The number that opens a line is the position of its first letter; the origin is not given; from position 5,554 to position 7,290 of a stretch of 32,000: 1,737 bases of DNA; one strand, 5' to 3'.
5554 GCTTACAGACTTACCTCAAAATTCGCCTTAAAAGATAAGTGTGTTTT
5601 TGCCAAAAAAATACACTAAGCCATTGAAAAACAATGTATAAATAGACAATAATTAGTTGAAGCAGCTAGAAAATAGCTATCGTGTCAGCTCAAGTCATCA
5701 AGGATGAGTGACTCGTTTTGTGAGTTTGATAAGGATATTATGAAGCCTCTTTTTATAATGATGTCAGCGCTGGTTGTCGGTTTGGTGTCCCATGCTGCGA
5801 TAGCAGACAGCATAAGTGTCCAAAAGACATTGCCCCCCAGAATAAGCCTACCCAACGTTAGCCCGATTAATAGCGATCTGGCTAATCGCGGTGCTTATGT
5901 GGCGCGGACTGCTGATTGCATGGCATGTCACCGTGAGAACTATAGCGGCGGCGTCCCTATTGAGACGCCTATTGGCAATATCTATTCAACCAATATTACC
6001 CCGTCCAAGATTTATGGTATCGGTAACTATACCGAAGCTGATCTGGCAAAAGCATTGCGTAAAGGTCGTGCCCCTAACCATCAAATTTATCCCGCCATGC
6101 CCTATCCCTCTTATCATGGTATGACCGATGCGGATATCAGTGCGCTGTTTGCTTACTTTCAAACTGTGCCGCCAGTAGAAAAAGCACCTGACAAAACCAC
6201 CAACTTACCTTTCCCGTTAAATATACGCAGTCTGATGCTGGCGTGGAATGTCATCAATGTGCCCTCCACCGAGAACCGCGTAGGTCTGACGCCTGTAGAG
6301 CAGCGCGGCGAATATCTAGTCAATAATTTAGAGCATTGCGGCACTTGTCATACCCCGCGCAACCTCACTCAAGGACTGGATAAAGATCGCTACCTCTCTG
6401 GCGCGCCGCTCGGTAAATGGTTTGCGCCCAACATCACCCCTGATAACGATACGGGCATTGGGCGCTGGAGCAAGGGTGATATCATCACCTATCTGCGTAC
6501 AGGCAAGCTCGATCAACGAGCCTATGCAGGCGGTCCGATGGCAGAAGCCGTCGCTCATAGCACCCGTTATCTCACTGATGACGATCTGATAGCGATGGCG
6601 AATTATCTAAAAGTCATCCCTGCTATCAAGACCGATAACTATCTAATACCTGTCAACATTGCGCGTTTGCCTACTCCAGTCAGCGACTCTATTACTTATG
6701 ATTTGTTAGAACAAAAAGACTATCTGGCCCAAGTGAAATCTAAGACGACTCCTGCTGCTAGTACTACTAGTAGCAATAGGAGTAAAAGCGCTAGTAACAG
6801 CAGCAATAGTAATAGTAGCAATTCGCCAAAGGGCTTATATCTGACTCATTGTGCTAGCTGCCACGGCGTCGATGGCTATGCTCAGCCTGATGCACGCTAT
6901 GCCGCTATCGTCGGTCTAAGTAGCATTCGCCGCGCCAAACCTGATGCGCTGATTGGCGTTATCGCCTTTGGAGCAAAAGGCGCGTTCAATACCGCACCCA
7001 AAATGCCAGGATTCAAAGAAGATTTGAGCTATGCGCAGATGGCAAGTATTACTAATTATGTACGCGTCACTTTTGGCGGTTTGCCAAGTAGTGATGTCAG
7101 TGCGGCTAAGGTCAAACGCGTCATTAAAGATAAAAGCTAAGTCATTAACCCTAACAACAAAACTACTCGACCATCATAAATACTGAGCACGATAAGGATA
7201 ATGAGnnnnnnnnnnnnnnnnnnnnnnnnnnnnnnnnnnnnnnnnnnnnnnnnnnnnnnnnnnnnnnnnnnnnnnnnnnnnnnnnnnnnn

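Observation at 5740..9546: Tat-exported amine-oxidase-fold flavoprotein flanked by an AdhB-type triheme cytochrome c and a monoheme cytochrome c lipoprotein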

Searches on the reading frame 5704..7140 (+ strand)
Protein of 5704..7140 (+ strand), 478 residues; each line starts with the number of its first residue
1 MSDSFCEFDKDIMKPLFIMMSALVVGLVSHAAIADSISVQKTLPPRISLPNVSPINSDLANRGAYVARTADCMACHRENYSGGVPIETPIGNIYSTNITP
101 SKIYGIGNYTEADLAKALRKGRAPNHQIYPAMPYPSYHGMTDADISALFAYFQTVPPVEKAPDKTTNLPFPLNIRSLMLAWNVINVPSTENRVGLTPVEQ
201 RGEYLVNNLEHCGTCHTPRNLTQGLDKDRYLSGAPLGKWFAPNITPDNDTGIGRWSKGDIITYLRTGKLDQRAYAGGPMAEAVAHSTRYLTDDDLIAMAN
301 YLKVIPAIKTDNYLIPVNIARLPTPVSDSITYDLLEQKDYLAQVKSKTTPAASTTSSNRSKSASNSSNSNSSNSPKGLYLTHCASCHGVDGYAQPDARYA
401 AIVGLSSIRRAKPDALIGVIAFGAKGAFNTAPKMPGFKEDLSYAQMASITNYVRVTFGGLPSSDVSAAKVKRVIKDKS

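Call 3: search_protein_families(library=pfam, proteins=[window:5704-7140:+], max_evalue=0.01)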
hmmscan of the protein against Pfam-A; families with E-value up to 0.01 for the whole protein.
window:5704-7140:+ (478 aa): 4 families
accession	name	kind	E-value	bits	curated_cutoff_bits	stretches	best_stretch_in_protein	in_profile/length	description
PF00034.26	Cytochrom_C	-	7.2e-23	82.2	21.3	3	61-155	2-89/90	Cytochrome c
PF13442.11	Cytochrome_CBB3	-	4.2e-16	59.5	27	2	374-453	5-68/68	Cytochrome C oxidase, cbb3-type, subunit III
PF22113.1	Mtrc-MtrF_II-IV_dom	-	0.00043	20.3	30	0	207-222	26-41/176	Outer membrane cytochrome MtrC/MtrF-like, domains II/IV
PF14522.11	Cytochrome_C7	-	0.00078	19.7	24.8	0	210-220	42-52/67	Cytochrome c7 and related cytochrome c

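Call 4: search_protein_families(library=ncbifam, proteins=[window:5704-7140:+], max_evalue=0.01)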
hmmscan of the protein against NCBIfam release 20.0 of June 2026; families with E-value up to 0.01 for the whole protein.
window:5704-7140:+ (478 aa): 8 families
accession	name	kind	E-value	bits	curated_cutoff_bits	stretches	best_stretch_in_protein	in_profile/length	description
TIGR00782.1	ccoP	equivalog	1.1e-07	31.5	179.95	1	370-475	105-211/285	cytochrome-c oxidase, cbb3-type subunit III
NF011054.0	PRK14486.1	equivalog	1.6e-05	24.6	447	1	365-454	208-288/294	putative bifunctional cbb3-type cytochrome c oxidase subunit II/cytochrome c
NF050122.1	bc1_QcrC_actin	exception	1.9e-05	24.1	200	0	357-404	26-71/253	cytochrome bc1 complex diheme cytochrome c subunit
NF045774.1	cytochro_C551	exception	3.6e-05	23.7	118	0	355-390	21-57/110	cytochrome c551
NF045773.1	cytochro_C550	exception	8.1e-05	22.6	125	0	362-390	39-67/118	cytochrome c550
TIGR03045.1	PS_II_C550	equivalog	0.0021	17.7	177.75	0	286-311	128-153/159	photosystem II cytochrome c-550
NF047812.1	LIC11213_lipo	equivalog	0.0068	16.5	100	0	345-397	20-67/118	LIC11213 family lipoprotein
TIGR03507.1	decahem_SO1788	subfamily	0.0095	14.4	209.3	0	206-227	507-528/672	OmcA/MtrC family decaheme c-type cytochrome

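Call 6: search_solved_structures(query=window:5704-7140:+, max_evalue=0.001)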
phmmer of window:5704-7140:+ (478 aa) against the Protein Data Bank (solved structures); distinct sequences matched with E-value up to 0.001: 6.
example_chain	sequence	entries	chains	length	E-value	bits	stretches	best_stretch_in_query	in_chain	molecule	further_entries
7w2j_C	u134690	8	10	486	3e-79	270.3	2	58-319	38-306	Fructose dehydrogenase cytochrome subunit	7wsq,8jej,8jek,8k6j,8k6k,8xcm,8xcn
8gy2_B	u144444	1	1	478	1.8e-77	264.4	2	57-309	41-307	Alcohol dehydrogenase (quinone), cytochrome c subunit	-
8hdd_B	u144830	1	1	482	1.8e-70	241.4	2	58-316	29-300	Glucose dehydrogenase beta subunit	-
9x0q_B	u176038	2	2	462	9.8e-70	239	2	57-309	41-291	Alcohol dehydrogenase (quinone), cytochrome c subunit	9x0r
9jqa_C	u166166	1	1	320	2.8e-42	148.4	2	200-312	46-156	Fructose dehydrogenase cytochrome subunit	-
8gy3_A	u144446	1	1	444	1.1e-41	146.5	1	46-303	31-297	Cytochrome c subunit of aldehyde dehydrogenase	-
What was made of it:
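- Checked: The PDB best hits are the triheme subunits of fructose DH (3e-79), alcohol DH (2e-77) and FAD-glucose DH (2e-70) (call 6).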

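Call 29: search_solved_structures(query=window:5704-7140:+, max_evalue=1e-30, show_alignments=3)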
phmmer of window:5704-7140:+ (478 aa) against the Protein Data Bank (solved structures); distinct sequences matched with E-value up to 1e-30: 6.
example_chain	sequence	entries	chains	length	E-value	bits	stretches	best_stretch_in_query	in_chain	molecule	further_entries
7w2j_C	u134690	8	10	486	3e-79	270.3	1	58-319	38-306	Fructose dehydrogenase cytochrome subunit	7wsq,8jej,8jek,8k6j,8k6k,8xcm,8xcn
8gy2_B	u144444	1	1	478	1.8e-77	264.4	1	57-309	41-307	Alcohol dehydrogenase (quinone), cytochrome c subunit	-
8hdd_B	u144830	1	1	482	1.8e-70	241.4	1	58-316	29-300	Glucose dehydrogenase beta subunit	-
9x0q_B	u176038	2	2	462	9.8e-70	239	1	57-309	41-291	Alcohol dehydrogenase (quinone), cytochrome c subunit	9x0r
9jqa_C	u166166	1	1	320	2.8e-42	148.4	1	200-312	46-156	Fructose dehydrogenase cytochrome subunit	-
8gy3_A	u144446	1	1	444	1.1e-41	146.5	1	46-303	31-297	Cytochrome c subunit of aldehyde dehydrogenase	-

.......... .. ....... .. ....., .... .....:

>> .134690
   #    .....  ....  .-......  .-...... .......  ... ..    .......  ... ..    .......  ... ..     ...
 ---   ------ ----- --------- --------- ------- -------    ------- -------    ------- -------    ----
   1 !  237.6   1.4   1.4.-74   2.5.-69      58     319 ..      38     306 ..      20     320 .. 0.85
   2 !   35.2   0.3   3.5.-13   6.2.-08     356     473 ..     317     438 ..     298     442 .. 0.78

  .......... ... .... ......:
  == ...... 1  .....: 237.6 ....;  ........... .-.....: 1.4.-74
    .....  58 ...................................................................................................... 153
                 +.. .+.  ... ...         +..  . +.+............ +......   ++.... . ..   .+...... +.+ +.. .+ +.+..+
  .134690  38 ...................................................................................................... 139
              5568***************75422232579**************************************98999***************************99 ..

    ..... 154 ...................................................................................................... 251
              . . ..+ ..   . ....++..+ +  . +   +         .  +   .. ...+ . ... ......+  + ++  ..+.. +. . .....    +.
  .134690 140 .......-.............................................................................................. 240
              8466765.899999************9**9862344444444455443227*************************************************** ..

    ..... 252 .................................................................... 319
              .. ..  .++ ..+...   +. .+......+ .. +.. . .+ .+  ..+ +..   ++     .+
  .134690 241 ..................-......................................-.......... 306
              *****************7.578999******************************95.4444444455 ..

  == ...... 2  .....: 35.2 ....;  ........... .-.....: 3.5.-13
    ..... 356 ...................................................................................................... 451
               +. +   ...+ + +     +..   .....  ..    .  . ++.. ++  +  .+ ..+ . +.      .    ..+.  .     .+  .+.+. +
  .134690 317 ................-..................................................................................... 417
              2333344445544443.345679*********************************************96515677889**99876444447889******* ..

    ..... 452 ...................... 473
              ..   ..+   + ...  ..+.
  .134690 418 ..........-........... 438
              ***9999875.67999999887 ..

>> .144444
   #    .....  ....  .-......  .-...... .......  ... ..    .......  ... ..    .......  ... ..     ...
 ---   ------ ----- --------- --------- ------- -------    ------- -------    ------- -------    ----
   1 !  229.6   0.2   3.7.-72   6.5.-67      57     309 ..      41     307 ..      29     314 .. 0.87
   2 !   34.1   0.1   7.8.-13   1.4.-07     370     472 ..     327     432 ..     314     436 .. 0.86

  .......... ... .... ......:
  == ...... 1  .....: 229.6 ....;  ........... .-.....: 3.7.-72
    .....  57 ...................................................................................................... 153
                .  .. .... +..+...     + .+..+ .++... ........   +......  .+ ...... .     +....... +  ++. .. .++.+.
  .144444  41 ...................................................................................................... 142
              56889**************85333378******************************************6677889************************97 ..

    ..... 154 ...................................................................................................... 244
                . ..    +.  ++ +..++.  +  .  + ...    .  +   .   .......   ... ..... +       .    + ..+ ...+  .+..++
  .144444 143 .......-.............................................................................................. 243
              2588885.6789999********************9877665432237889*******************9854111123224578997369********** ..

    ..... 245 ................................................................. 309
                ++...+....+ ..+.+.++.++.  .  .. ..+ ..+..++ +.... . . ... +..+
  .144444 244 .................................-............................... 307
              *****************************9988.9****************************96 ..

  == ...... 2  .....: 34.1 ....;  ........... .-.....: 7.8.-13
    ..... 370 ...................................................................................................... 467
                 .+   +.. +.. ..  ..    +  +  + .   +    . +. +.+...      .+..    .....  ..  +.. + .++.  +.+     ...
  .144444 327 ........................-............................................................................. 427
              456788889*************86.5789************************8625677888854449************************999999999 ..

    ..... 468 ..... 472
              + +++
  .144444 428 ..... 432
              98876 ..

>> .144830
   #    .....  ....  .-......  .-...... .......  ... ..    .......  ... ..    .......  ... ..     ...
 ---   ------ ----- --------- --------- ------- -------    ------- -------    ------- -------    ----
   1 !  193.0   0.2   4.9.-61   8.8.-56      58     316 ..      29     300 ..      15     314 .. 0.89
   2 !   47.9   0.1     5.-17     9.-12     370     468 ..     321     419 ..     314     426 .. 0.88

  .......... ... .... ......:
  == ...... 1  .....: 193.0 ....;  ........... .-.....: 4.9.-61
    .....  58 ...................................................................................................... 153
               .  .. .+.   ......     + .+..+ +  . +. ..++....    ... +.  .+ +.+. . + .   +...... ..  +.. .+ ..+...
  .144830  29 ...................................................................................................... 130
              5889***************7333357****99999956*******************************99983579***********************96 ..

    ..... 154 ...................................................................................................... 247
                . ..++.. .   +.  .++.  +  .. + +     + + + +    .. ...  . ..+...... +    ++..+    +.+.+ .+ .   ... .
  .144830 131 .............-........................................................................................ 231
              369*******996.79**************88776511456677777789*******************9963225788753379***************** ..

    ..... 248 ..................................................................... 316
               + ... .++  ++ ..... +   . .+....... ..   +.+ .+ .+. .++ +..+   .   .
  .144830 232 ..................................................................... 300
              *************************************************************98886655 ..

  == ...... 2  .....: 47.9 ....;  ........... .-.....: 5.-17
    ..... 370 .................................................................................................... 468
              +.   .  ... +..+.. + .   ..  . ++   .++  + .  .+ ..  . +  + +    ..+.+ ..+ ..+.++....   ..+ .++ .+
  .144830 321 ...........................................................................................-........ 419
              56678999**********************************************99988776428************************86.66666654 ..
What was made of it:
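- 5740..7140 (+): Triheme cytochrome c of FdhC/AdhB type (466 aa) without the C-terminal membrane helix. PDB hits: 7w2j_C 3e-79, 8gy2_B 2e-77, 8hdd_B 2e-70 (calls 6, 29).
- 6736..6834 (+): Ser/Asn-rich low-complexity linker before the third heme domain. It is only weakly matched in the alignments to FdhC and unmatched in those to AdhB and GDH-beta (call 29).
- On Membrane-bound flavoprotein-cytochrome c dehydrogenase complexes (FDH, GADH, SLDH, FAD-GDH): Three CxxCH motifs; 7w2j_C 3e-79, 8gy2_B 2e-77, 8hdd_B 2e-70 (calls 6, 29) The window protein ends at about residue 438 of the 486 residues of FdhC (call 29).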

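Call 41: find_homologous_proteins(query=window:5740-7140:+, max_evalue=1e-30)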
Query window:5740-7140:+ (466 aa): 5453 proteins with E <= 1e-30 among 8000 candidates; the best 120 are listed.
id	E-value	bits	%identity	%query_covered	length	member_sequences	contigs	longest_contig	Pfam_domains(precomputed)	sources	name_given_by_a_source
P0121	0.0e+0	1055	100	100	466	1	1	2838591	PF13442.12,PF00034.27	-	-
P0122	4.7e-279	944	90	100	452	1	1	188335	PF13442.12,PF00034.27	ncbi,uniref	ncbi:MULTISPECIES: c-type cytochrome [unclassified Psychrobacter]|uniref:c-type cytochrome n=1 Tax=u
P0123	8.5e-277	936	89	100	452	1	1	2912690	PF13442.12,PF00034.27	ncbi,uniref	ncbi:c-type cytochrome [Psychrobacter sp. DM8]|uniref:c-type cytochrome n=1 Tax=Psychrobacter sp. DM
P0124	6.3e-261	884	84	100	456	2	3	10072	PF13442.12,PF00034.27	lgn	-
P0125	6.5e-255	864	81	100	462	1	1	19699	PF13442.12,PF00034.27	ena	-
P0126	8.9e-254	860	82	100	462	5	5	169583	PF13442.12,PF00034.27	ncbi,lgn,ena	-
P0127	1.1e-252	857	81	98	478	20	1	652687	PF13442.12,PF00034.27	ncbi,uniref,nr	ncbi:cytochrome c [Psychrobacter sp. NG25]|uniref:cytochrome c n=1 Tax=Psychrobacter sp. NG25 TaxID=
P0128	3.3e-252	855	81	100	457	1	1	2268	PF13442.12,PF00034.27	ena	-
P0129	5.4e-252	854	81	100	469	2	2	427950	PF13442.12,PF00034.27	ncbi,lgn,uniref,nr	ncbi:cytochrome c [Psychrobacter fozii]|uniref:cytochrome c n=1 Tax=Psychrobacter fozii TaxID=198480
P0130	3.8e-251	852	82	100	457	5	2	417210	PF13442.12,PF00034.27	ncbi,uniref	ncbi:cytochrome c [uncultured Psychrobacter sp.]|uniref:cytochrome c n=1 Tax=uncultured Psychrobacte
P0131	1.3e-250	850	81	100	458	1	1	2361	PF13442.12,PF00034.27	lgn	-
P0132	1.4e-250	850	81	100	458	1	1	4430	PF13442.12,PF00034.27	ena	-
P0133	3.0e-250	849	80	100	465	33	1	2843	PF13442.12,PF00034.27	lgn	-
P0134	4.2e-250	848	80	100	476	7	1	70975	PF13442.12,PF00034.27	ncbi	-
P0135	5.6e-250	848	81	100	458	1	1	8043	PF13442.12,PF00034.27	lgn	-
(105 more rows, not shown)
